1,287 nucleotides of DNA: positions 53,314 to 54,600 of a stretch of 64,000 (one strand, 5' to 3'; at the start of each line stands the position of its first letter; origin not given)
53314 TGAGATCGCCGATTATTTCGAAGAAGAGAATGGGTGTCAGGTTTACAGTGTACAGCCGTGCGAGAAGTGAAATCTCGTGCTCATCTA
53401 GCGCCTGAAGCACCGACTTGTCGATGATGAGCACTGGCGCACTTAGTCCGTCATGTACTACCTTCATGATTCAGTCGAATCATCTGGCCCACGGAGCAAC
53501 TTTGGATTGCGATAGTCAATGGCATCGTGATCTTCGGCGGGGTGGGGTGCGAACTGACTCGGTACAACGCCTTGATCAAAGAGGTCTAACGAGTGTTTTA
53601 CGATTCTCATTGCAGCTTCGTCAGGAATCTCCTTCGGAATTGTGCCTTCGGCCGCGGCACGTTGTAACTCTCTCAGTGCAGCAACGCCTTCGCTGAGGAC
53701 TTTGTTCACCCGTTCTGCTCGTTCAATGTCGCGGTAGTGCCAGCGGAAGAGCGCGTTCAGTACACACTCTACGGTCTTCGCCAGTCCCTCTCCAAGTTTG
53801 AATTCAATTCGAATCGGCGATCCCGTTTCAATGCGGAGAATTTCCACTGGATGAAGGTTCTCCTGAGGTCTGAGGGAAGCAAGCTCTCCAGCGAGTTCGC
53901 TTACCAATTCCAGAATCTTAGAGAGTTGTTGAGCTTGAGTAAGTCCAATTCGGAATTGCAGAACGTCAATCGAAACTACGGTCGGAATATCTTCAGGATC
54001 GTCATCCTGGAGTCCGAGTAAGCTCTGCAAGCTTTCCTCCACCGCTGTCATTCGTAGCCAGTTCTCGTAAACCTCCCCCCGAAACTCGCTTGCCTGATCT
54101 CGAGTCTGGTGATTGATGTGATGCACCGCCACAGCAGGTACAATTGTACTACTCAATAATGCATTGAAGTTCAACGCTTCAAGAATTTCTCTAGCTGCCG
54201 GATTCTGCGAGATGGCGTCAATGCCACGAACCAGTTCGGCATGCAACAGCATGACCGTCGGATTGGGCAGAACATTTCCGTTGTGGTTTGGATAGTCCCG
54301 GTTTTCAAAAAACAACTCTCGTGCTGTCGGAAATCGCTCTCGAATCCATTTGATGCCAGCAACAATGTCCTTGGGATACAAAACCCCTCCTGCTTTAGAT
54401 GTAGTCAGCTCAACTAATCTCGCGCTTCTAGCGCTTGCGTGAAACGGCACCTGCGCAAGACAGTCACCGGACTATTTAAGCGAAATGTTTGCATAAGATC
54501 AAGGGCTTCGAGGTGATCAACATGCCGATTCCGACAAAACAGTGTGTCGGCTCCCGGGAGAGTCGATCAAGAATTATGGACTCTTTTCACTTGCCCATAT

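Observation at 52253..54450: Uncharacterised overlapping two-gene operon (328-aa + 404-aa SEC-C-motif protein) embedded in the defence/mobile module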

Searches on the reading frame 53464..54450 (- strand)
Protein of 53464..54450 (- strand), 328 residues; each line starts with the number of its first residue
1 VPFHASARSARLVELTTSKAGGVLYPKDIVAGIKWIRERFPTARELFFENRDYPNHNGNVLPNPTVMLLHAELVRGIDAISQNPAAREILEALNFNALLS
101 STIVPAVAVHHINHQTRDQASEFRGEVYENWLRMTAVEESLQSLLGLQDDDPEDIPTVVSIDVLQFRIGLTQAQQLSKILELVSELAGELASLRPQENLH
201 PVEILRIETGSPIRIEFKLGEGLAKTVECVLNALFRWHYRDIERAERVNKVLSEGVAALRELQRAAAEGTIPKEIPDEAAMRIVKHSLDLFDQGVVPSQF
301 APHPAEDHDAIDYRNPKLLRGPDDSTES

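Call 3: search_protein_families(library=pfam, proteins=[window:53464-54450:-], max_evalue=0.01)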
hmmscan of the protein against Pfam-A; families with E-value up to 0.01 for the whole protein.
window:53464-54450:- (328 aa): 0 families

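Call 4: search_protein_families(library=padloc, proteins=[window:53464-54450:-], max_evalue=0.01)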
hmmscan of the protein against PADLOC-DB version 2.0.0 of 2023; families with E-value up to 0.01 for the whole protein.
window:53464-54450:- (328 aa): 0 families

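Call 5: search_protein_families(library=ncbifam, proteins=[window:53464-54450:-], max_evalue=0.01)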
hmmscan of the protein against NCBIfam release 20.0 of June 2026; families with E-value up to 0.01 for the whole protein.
window:53464-54450:- (328 aa): 0 families

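Call 7: find_homologous_proteins(query=window:53464-54450:-)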
Query window:53464-54450:- (328 aa): 2 proteins with E <= 0.001 among 8000 candidates.
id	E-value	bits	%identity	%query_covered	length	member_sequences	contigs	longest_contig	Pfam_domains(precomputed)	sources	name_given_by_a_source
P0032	1.2e-197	674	100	93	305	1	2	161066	-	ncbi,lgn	-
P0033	1.9e-142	492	74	93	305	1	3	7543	-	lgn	-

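Call 28: search_protein_representatives(protein=window:53464-54450:-)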
Query: 328 residues. Proteins with E-value up to 0.001 (for the whole library): 40; up to 1e-10: 2; up to 1e-30: 1. The best 40 are listed.
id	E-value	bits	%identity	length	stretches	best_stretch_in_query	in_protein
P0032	3.9e-198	673.6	100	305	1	24-328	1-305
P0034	6.3e-11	58.7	21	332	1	58-325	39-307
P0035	6.9e-10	55.2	23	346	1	29-326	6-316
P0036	8.8e-10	54.9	25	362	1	80-300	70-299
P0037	1.2e-09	54.5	25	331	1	28-323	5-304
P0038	1.5e-09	54.1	22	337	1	26-299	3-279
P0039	2.0e-09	53.7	22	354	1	28-324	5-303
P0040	3.2e-09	53.1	23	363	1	28-324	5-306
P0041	4.2e-09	52.7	26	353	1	25-323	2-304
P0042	9.7e-09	51.5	21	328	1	28-303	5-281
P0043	6.9e-08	48.7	24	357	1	67-322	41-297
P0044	2.0e-07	47.1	24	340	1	77-300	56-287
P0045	2.2e-07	47.0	22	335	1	28-323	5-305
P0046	2.6e-07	46.8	30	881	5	19-71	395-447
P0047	2.7e-07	46.7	26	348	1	57-324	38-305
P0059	1.3e-05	41.2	18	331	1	29-324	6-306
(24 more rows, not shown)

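Call 32: find_homologous_proteins(query=A2, max_evalue=0.00001)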
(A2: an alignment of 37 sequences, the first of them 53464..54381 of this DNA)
Query A2 (37 sequences) (305 aa, profile of the alignment): 3 proteins with E <= 0.00001 among 8000 candidates.
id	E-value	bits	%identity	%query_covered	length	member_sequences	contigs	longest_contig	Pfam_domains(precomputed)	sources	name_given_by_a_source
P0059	5.7e-116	405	18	99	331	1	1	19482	-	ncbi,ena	-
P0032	4.6e-75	271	100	100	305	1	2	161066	-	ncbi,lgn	-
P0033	2.0e-73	265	74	100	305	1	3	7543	-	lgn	-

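Call 33: find_encoding_contigs(protein=P0059, flank=10000, max_places=2)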
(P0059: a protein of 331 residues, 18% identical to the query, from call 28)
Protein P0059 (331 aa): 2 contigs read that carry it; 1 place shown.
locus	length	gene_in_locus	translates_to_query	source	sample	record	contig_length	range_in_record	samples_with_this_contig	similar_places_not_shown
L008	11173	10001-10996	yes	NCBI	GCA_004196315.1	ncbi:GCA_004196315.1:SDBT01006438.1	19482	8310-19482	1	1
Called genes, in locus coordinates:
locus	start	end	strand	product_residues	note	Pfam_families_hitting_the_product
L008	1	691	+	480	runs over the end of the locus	PF00919:UPF0004, PF04055:Radical_SAM, PF01938:TRAM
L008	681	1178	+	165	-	PF02577:BFN_dom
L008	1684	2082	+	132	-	-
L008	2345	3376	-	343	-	PF13717:Zn_ribbon_4 (weak), PF08668:HDOD, PF01966:HD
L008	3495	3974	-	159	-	PF03975:CheD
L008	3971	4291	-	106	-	-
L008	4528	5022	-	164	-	PF07963:N_methyl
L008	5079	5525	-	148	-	PF07963:N_methyl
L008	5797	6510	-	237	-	PF01168:Ala_racemase_N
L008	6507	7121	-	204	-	PF02545:Maf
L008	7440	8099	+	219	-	PF27252:AF_1314_C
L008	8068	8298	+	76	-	-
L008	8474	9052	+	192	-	-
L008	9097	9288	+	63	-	-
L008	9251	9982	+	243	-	PF13643:DUF4145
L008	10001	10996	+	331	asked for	-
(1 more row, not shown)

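Call 34: find_encoding_contigs(protein=P0034, flank=10000, max_places=2)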
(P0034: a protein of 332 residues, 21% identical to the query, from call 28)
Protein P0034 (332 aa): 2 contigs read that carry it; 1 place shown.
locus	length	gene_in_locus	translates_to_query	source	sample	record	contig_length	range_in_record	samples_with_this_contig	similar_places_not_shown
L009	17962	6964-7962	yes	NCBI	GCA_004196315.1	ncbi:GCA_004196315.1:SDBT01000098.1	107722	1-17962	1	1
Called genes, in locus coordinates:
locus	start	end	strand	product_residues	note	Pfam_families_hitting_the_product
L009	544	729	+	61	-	-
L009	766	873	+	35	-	-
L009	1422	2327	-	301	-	PF22570:LiaF-TM (weak)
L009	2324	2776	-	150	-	PF04024:PspC, PF18917:LiaI-LiaF-like_TM1, PF22570:LiaF-TM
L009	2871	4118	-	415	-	PF13490:zf-HC2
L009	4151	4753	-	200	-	PF07638:Sigma70_ECF (weak), PF04542:Sigma70_r2, PF08281:Sigma70_r4_2, PF04545:Sigma70_r4 (weak)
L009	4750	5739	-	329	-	PF21694:DNA_pol3_delta_C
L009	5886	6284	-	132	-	-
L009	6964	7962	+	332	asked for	-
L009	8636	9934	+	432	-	PF03952:Enolase_N, PF00113:Enolase_C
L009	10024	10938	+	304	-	PF03631:Virul_fac_BrkB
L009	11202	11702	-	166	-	PF00359:PTS_EIIA_2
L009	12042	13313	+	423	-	-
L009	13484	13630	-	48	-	-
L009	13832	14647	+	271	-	-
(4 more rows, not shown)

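Call 43: predict_structure(alignment_id=A2)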
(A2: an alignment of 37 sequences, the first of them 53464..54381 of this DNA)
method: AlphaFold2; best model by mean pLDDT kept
length: 305 residues; sequences in the alignment: 37
mean_pLDDT: 75.8   pTM: 0.49
mean pLDDT of the five models: 75.8, 75.3, 74.3, 72.6, 71.2
residues with pLDDT >= 90: 67; 70-90: 140; 50-70: 63; < 50: 35
segments of 3 or more residues with pLDDT < 50: 32-34, 127-129, 220-230, 283-296
pLDDT, mean of each block of 10 residues (from residue 1): 90 92 69 56 87 95 96 90 81 56 86 93 66 74 78 91 88 69 82 84 81 65 43 62 71 84 89 79 45 48 49
secondary structure, 60 per line:
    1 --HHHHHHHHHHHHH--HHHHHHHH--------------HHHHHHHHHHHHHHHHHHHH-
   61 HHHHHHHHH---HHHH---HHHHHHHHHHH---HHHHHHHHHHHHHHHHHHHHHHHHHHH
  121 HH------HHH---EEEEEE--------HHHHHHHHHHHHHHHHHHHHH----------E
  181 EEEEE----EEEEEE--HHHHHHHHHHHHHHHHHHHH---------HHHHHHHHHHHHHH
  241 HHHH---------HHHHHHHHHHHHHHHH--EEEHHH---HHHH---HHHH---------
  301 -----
elements in order: H3-15 H18-25 H40-59 H61-69 H73-76 H80-90 H94-122 E135-140 H149-169 E180-185 E190-195 H198-217 H227-244 H254-269 E272-274 H281-284 H288-291

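Call 51: search_protein_families(library=phrogs, proteins=[window:53464-54381:-], max_evalue=0.001)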
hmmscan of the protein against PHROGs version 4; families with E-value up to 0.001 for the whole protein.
window:53464-54381:- (305 aa): 0 families

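Call 52: find_encoding_contigs(protein=P0035, flank=6000, max_places=2)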
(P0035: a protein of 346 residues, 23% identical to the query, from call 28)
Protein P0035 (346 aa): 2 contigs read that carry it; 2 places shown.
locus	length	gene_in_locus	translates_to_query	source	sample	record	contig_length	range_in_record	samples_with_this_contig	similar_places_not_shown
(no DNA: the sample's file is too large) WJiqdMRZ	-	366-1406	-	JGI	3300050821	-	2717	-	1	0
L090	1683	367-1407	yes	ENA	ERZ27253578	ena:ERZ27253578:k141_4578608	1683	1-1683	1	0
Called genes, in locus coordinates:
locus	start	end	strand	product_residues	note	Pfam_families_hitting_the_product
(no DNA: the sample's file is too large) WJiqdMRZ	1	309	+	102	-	?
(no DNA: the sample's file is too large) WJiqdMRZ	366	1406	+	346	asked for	-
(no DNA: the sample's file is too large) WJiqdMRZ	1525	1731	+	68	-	PF13744:HTH_37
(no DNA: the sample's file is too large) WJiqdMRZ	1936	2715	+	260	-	?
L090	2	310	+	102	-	?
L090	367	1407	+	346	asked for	-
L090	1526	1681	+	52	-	?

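Call 53: find_encoding_contigs(protein=P0041, flank=6000, max_places=2)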
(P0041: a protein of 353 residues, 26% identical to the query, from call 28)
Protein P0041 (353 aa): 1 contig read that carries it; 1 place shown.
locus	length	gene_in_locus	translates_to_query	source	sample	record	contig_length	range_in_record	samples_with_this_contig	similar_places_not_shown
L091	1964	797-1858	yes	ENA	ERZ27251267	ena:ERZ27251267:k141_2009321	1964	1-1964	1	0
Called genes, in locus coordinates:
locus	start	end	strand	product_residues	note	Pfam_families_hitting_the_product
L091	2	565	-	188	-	?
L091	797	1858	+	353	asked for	-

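Call 54: find_encoding_contigs(protein=P0036, flank=6000, max_places=2)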
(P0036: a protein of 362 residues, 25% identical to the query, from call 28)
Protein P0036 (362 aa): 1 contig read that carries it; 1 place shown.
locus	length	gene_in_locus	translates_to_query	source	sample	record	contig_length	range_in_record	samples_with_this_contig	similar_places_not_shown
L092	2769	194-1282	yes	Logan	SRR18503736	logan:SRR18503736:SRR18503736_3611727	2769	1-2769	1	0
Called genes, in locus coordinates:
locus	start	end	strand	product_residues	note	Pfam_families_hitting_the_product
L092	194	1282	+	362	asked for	-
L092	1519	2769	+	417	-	?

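Call 56: find_related_loci(query=A5, collection=metagenome_contigs, flank=8000)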
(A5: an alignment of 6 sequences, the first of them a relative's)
Query A5 (332 aa) in metagenome_contigs; peptide patterns used: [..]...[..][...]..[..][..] (x = any residue, [..] = any of these).
108 stretches matched a pattern; 5 encode a relative of the query (tblastn E <= 1e-3); 5 distinct loci.
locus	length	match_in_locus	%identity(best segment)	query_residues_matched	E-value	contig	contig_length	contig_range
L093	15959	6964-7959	100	1-332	0e+0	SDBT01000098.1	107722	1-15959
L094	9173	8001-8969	49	1-329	1e-92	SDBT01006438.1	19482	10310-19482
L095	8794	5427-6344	39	3-317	2e-65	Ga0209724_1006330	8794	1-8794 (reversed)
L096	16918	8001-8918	39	3-317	2e-65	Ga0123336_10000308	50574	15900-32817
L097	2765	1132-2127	38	1-326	5e-60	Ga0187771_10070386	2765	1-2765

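Call 59: search_protein_families(library=pfam, proteins=[L096:4044-6482:+, L096:7012-7935:+, L096:9280-10212:-, L096:10199-10813:+], max_evalue=0.001)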
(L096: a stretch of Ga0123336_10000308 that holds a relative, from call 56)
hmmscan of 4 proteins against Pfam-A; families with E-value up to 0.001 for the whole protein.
L096:4044-6482:+ (812 aa): 1 family
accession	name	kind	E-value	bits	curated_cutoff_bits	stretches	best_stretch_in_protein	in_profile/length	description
PF00924.24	MS_channel_2nd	-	7.4e-23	80.9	20.2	1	651-717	2-68/68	Mechanosensitive ion channel, beta-domain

L096:7012-7935:+ (307 aa): 3 families
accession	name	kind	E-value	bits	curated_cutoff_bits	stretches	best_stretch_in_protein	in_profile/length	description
PF13620.12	CarboxypepD_reg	-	7.7e-13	49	32.3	1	231-302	2-78/82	Carboxypeptidase regulatory-like domain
PF13715.12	CarbopepD_reg_2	-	2.5e-10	40.7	32.2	1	239-298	10-69/88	CarboxypepD_reg-like domain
PF25020.1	TTR_TEN1-4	-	0.0003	21.1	27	1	231-294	9-74/86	Teneurin TTR-like domain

L096:9280-10212:- (310 aa): 0 families

L096:10199-10813:+ (204 aa): 6 families
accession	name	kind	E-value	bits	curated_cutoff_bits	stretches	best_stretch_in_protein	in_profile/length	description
PF07883.17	Cupin_2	-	2e-13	50.3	27.2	1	99-158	9-66/70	Cupin domain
PF05899.18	Cupin_3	-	3.4e-06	27.1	23.5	1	104-143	20-60/74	EutQ-like cupin domain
PF00190.28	Cupin_1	-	6.6e-06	26.2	22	1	87-166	32-121/151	Cupin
PF02311.25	AraC_binding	-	2.5e-05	24.5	21.1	1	114-148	28-62/135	AraC-like ligand binding domain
PF12852.13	Cupin_6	-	0.00032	20.9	26.7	1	113-159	38-85/183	Cupin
PF12973.13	Cupin_7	-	0.00095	19.4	27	0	101-161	46-101/105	ChrR Cupin-like domain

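Call 67: search_protein_families(library=pfam, alignment_id=A2, max_evalue=0.1)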
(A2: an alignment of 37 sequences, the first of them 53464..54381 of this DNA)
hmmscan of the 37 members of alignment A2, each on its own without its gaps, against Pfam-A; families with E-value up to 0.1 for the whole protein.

A. member 1, window:53464-54381:- (305 aa): 0 families

B. families by the number of members that match (of 37 scanned): 13 families
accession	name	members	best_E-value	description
PF22746.1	SHOCT-like_DUF2089-C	1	0.013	SHOCT-like domain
PF17464.7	Pns11_12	1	0.023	Non-structural protein 11 and 12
PF04408.29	HA2_N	1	0.032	Helicase associated domain (HA2), winged-helix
PF04168.17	Alpha-E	1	0.046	A predicted alpha-helical domain with a conserved ER motif.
PF22756.2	E217_gp29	1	0.051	E217 gateway protein gp29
PF20882.2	Sos7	1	0.076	Kinetochore protein Sos7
PF17782.7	DprA_WH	1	0.077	DprA winged helix domain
PF19832.4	DUF6313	1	0.08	Family of unknown function (DUF6313)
PF02190.22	LON_substr_bdg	1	0.085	ATP-dependent protease La (LON) substrate-binding domain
PF15421.11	Polysacc_deac_3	1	0.086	Putative polysaccharide deacetylase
PF12397.13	U3snoRNP10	1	0.087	U3 small nucleolar RNA-associated protein 10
PF19361.4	DUF5937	1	0.09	Family of unknown function (DUF5937)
PF12569.14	NatA_aux_su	1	0.092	N-terminal acetyltransferase A, auxiliary subunit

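Call 68: search_protein_families(library=padloc, alignment_id=A2, max_evalue=0.1)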
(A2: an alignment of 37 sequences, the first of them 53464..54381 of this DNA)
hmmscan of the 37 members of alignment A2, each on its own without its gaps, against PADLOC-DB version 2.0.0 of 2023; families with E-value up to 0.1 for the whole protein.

A. member 1, window:53464-54381:- (305 aa): 0 families

B. families by the number of members that match (of 37 scanned): 4 families
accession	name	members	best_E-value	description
PDLC03083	Specificity_I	1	0.0085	Type I specificity subunit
PDLC04854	PDC-S05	1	0.014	-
PDLC01796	CARF1--CARF_HEPN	1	0.019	-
PDLC01575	Csm2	1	0.025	CAS-III-A; effector_SS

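Call 73: find_related_loci(query=A5, collection=viral_contigs, flank=8000)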
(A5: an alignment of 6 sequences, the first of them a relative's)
Query A5 (332 aa) in viral_contigs; peptide patterns used: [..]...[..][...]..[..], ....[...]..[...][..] (x = any residue, [..] = any of these).
50 stretches matched a pattern, but none encodes a relative of the query by tblastn (E <= 1e-3).

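Call 80: fold_search(model_id=the predicted structure, library=pdb)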
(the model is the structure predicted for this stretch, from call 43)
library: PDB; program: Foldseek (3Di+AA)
matches with E <= 10: 789; with E <= 0.001: 0
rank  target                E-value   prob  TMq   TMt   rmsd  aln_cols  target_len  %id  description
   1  8wyu                  2.2e-02  0.47  0.18  0.06  19.9       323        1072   10  Open Falcilysin, from MK-4815-treated dataset (released 2024-08-07)
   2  5mdw_7                3.2e-02  0.33  0.14  0.13  16.8       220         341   15  Structure of ArfA(A18T) and RF2 bound to the 70S ribosome (pre-accommodated state) (released 2016-12-14)
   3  8ho4                  3.7e-02  0.28  0.17  0.07  20.1       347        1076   10  Falcilysin in complex with MMV000848 (released 2023-12-20)
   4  1gqe                  5.5e-02  0.30  0.14  0.12  15.5       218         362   13  Polypeptide Chain Release Factor 2 (RF2) from Escherichia coli (released 2002-04-04)
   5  9f5x_1Q               6.7e-02  0.18  0.16  0.12  18.7       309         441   11  Structure of the Chlamydomonas reinhardtii respiratory supercomplex I1 III2 IV2 (released 2025-03-12)
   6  7di7                  7.1e-02  0.20  0.16  0.07  23.5       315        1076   13  Falcilysin in complex with chloroquine (released 2021-12-01)
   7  8p16_6                7.4e-02  0.25  0.14  0.12  16.6       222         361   12  E167K RF2 on E. coli 70S release complex with UGG (Structure I) (released 2024-05-22)
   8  8wyt                  7.8e-02  0.20  0.16  0.07  19.8       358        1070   11  Partially closed Falcilysin bound to MK-4815, from MK-4815-treated dataset (released 2024-08-07)
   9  9a7y_B                8.2e-02  0.28  0.18  0.14  20.4       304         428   11  Integrative model of YMFF-YMFH by crosslinking MS and deep learning (released 2024-09-18)
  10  8wxw_A                8.2e-02  0.23  0.17  0.06  20.2       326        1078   10  Falcilysin in complex with hemoglobin alpha chain peptide (released 2024-08-07)
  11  7vpe                  9.1e-02  0.20  0.16  0.06  21.1       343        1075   10  Falcilysin in complex with A1 (released 2022-10-19)
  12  8wyy                  1.1e-01  0.21  0.17  0.07  22.6       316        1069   12  Open falcilysin, from free falcilysin dataset (released 2024-08-07)
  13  7dij                  1.3e-01  0.21  0.18  0.07  20.8       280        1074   13  Falcilysin in complex with MK-4815 (released 2021-12-01)
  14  7tgh_3A               1.5e-01  0.15  0.16  0.13  19.9       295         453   10  Cryo-EM structure of respiratory super-complex CI+III2 from Tetrahymena thermophila (released 2022-04-06)
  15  5wob_D                1.7e-01  0.14  0.15  0.06  21.6       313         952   10  Crystal Structure Analysis of Fab1-Bound Human Insulin Degrading Enzyme (IDE) in Complex with Insulin (released 2018-04-18)
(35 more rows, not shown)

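Call 94: search_dna_similar(query=window:53464-54381:-, collection=phages, mode=protein, max_evalue=0.001)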
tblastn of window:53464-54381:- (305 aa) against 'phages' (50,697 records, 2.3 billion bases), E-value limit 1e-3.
No match.
